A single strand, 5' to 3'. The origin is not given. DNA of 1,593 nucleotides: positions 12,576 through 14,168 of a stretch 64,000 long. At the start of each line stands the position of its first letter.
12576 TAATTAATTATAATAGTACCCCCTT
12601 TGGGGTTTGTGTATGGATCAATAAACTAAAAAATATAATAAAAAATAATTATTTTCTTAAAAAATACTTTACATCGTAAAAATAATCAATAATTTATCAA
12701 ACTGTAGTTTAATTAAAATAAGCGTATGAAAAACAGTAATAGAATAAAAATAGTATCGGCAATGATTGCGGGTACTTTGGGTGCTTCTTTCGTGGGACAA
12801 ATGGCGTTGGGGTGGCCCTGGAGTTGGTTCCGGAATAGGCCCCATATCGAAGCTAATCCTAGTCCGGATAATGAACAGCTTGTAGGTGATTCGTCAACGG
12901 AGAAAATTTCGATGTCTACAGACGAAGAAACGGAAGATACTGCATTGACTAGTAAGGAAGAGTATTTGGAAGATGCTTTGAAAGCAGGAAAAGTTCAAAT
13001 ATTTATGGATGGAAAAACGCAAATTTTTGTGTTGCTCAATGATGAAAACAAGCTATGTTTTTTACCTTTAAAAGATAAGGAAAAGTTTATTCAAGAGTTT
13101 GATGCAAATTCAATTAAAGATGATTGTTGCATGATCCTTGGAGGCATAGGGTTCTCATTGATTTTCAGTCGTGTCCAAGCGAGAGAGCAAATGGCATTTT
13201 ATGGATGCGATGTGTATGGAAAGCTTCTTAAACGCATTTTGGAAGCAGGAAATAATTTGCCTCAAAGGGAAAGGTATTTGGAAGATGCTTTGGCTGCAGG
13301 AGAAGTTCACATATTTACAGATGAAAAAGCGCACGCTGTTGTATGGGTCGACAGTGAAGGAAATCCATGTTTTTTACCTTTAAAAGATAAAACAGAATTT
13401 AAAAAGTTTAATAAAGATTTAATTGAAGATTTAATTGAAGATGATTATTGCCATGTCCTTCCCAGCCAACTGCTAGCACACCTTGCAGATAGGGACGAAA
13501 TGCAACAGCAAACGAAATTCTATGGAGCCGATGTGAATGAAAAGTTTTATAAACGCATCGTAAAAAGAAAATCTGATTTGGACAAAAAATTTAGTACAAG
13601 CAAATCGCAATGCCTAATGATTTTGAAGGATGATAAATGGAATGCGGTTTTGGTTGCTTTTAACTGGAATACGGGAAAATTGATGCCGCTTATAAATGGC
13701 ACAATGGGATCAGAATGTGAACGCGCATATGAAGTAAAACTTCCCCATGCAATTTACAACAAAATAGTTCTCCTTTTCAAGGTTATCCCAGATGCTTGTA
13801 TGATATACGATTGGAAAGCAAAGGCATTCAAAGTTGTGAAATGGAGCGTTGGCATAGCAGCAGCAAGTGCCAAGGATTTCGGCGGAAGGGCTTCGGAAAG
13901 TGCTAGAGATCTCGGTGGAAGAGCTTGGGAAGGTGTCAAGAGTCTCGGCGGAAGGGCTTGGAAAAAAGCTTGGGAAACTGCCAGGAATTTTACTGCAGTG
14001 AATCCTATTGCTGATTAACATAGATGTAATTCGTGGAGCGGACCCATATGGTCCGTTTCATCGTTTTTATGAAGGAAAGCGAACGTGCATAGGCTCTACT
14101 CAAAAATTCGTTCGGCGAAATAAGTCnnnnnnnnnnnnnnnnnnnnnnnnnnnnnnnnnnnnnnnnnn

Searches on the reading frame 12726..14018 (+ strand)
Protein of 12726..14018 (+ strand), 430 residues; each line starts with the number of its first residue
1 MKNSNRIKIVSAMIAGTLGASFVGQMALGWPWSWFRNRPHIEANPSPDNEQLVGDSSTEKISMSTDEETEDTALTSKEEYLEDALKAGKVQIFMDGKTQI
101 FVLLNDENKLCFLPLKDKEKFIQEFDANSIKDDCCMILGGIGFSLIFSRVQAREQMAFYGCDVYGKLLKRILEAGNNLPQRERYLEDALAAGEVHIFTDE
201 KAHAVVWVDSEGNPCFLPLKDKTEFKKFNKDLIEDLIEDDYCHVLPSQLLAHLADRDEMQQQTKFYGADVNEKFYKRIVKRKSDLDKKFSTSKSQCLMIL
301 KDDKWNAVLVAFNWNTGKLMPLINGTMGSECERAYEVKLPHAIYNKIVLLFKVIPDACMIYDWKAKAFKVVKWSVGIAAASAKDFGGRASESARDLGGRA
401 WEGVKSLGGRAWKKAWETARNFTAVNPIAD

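Call 21: search_protein_families(library=pfam, proteins=[window:12726-14018:+], max_evalue=0.001)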
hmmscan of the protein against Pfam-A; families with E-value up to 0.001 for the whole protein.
window:12726-14018:+ (430 aa): 0 families

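Call 46: search_protein_families(library=ncbifam, proteins=[window:12726-14018:+], max_evalue=0.01)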
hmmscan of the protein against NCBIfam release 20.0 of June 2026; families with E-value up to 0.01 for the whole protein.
window:12726-14018:+ (430 aa): 0 families

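Call 57: search_protein_families(library=pfam, proteins=[window:12726-14018:+], max_evalue=10)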
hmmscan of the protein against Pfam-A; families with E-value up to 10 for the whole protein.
window:12726-14018:+ (430 aa): 1 family
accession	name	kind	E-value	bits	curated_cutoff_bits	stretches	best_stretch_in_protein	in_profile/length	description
PF17933.6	TetR_C_25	-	0.18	12.6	26.4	1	181-220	32-71/106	Tetracyclin repressor-like, C-terminal domain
